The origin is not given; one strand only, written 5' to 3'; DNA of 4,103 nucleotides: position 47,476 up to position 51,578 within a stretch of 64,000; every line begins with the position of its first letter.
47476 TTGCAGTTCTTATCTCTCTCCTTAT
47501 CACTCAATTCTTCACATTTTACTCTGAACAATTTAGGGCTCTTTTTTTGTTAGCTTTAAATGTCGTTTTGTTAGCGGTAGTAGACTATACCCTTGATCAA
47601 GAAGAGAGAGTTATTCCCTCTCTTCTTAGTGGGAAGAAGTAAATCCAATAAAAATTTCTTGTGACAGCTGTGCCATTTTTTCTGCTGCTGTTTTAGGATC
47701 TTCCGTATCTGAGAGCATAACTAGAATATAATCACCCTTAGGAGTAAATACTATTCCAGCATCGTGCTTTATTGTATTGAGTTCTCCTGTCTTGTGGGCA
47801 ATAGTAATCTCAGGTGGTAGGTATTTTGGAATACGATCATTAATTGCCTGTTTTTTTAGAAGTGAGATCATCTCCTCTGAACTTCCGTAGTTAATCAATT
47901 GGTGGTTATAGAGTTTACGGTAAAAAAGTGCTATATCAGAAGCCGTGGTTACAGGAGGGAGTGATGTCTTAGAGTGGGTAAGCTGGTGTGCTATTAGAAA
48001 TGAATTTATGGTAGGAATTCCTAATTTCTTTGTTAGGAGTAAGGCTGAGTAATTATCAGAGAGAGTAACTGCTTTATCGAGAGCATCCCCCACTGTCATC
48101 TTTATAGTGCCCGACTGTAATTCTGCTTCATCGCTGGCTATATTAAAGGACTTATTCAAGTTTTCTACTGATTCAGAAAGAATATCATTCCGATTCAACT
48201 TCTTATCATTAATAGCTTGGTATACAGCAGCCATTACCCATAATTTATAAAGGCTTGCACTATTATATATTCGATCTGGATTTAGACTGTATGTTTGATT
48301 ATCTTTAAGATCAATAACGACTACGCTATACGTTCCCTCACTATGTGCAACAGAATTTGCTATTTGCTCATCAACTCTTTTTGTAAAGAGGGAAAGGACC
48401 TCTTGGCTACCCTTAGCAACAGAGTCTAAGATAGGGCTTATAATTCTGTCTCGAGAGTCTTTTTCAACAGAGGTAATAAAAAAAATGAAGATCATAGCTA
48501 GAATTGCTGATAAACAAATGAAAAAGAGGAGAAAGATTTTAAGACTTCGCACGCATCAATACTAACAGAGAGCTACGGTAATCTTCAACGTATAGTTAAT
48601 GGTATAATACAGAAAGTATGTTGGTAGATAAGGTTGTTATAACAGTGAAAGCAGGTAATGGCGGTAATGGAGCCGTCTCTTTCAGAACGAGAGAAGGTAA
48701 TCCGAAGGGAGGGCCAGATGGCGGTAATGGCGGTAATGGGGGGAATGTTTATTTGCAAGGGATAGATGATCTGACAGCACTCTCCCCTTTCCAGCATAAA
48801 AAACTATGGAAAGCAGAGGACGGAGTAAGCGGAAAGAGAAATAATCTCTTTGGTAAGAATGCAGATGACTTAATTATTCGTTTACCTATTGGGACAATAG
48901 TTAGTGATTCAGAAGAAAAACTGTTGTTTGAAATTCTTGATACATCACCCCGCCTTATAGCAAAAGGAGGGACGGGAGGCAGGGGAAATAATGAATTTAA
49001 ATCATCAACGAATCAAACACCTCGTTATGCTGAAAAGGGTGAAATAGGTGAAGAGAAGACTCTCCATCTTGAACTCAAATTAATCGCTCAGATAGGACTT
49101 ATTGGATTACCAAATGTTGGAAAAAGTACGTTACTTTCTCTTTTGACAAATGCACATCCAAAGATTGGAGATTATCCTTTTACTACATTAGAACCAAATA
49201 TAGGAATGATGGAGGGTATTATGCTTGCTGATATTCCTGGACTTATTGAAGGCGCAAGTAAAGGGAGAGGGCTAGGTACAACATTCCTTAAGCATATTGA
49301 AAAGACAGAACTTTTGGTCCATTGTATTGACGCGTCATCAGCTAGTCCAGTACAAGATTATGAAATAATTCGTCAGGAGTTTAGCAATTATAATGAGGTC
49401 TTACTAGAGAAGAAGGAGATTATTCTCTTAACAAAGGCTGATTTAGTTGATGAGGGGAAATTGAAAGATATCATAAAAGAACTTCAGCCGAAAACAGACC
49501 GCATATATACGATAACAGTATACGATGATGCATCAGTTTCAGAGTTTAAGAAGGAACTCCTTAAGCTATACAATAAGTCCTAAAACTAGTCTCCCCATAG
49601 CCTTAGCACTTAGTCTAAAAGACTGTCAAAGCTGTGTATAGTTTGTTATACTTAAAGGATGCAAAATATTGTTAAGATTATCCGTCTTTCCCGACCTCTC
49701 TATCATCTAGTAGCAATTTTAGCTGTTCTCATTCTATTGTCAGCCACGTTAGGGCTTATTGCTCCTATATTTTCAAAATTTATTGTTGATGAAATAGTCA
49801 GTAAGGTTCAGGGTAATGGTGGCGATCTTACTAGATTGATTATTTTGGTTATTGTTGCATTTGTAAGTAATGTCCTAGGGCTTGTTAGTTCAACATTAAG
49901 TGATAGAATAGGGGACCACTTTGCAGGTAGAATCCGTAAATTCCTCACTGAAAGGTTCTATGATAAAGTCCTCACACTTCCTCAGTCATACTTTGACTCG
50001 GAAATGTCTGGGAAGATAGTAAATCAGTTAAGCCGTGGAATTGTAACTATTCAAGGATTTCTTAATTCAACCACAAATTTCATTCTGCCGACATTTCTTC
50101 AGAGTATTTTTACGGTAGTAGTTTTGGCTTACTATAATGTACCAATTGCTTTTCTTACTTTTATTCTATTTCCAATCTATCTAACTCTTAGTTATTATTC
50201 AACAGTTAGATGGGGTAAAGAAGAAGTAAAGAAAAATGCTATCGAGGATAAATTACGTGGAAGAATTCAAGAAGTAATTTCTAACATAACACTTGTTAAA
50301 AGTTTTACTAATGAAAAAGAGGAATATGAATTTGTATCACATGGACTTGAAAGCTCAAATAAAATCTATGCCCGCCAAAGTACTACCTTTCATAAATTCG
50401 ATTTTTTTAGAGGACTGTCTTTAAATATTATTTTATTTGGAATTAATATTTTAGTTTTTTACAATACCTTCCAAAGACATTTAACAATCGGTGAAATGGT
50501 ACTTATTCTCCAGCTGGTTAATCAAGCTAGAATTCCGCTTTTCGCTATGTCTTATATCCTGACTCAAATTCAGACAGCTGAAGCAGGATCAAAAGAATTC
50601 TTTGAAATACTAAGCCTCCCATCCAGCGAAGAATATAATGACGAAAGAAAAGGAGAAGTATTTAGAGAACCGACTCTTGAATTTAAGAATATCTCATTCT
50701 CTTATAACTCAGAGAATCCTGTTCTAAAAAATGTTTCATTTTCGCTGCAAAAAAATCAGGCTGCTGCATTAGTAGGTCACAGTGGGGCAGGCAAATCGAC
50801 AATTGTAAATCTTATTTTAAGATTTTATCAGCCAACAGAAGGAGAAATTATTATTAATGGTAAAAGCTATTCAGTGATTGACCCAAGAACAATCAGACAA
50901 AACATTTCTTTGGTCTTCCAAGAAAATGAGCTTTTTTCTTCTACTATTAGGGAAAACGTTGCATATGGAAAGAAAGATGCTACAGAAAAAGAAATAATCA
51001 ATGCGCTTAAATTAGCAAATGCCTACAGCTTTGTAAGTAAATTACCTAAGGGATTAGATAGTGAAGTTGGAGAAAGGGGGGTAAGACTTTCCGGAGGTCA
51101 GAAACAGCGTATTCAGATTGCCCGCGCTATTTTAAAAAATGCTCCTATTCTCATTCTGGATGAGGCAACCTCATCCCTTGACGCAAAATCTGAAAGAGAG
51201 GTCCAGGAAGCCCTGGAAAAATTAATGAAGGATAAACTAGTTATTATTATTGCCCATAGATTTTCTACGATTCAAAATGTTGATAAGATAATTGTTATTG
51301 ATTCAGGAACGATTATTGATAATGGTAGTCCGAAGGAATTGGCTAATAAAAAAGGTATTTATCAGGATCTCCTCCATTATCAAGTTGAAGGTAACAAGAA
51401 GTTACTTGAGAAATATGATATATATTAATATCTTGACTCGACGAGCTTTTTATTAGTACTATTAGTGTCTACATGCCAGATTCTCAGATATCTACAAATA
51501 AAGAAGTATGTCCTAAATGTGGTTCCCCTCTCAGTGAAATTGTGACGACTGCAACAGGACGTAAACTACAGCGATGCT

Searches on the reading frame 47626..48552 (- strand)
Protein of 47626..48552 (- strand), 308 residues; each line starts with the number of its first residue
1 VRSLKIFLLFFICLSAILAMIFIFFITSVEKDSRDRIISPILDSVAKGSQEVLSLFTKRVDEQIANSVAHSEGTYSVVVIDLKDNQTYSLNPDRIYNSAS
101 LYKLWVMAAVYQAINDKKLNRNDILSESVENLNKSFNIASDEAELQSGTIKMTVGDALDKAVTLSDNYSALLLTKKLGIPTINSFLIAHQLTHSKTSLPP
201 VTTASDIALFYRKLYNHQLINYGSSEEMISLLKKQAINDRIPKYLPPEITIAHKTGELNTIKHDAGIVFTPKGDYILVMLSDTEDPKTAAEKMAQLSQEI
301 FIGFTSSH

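Call 30: search_protein_families(library=pfam, proteins=[window:47626-48552:-], max_evalue=0.0001)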
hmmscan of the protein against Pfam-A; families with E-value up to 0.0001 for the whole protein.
window:47626-48552:- (308 aa): 2 families
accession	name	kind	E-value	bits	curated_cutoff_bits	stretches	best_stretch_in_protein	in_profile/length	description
PF13354.11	Beta-lactamase2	-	2.3e-42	145.2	22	1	76-280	1-213/214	Beta-lactamase enzyme family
PF00144.29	Beta-lactamase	-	1.6e-05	24.7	27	0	71-168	11-111/329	Beta-lactamase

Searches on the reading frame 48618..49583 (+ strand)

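Call 30: search_protein_families(library=pfam, proteins=[window:48618-49583:+], max_evalue=0.0001)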
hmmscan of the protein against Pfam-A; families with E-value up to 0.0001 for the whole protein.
window:48618-49583:+ (321 aa): 3 families
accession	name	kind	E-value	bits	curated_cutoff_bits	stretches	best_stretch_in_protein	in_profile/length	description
PF01018.28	GTP1_OBG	-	6.7e-51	172.4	27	1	3-155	1-155/155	GTP1/OBG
PF01926.29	MMR_HSR1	-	2.2e-25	89.4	21.9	1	158-273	1-113/113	50S ribosome-binding GTPase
PF02421.24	FeoB_N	-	3.7e-10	40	27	1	158-241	2-90/156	Ferrous iron transport protein B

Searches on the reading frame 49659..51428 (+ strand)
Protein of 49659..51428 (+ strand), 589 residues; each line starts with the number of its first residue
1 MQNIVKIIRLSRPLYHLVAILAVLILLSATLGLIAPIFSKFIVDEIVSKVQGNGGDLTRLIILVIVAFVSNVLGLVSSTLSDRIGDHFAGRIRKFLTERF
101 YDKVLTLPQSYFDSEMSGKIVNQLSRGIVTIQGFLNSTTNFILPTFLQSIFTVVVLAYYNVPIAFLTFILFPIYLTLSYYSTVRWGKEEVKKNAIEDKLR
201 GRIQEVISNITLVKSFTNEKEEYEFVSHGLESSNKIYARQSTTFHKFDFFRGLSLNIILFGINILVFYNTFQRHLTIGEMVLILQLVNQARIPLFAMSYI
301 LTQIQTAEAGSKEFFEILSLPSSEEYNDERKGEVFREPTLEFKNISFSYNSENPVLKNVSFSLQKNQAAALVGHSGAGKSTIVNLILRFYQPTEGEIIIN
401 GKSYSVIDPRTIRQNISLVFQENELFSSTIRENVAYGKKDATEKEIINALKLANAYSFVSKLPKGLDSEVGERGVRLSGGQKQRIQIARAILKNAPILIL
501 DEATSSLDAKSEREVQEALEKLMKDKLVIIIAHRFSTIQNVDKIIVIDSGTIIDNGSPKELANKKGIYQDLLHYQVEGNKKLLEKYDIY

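Call 30: search_protein_families(library=pfam, proteins=[window:49659-51428:+], max_evalue=0.0001)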
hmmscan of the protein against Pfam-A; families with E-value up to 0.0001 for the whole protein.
window:49659-51428:+ (589 aa): 4 families
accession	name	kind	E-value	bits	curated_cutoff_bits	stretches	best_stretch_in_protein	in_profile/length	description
PF00005.33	ABC_tran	-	1.4e-35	123.3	25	1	356-505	1-137/137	ABC transporter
PF00664.28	ABC_membrane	-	9.7e-31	107.9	28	1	20-289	3-269/274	ABC transporter transmembrane region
PF02463.25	SMC_N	-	2.5e-09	37.3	40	1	366-547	24-211/220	RecF/RecN/SMC N terminal domain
PF03193.22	RsgA_GTPase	-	6.3e-05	23.3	30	0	353-388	94-128/174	RsgA GTPase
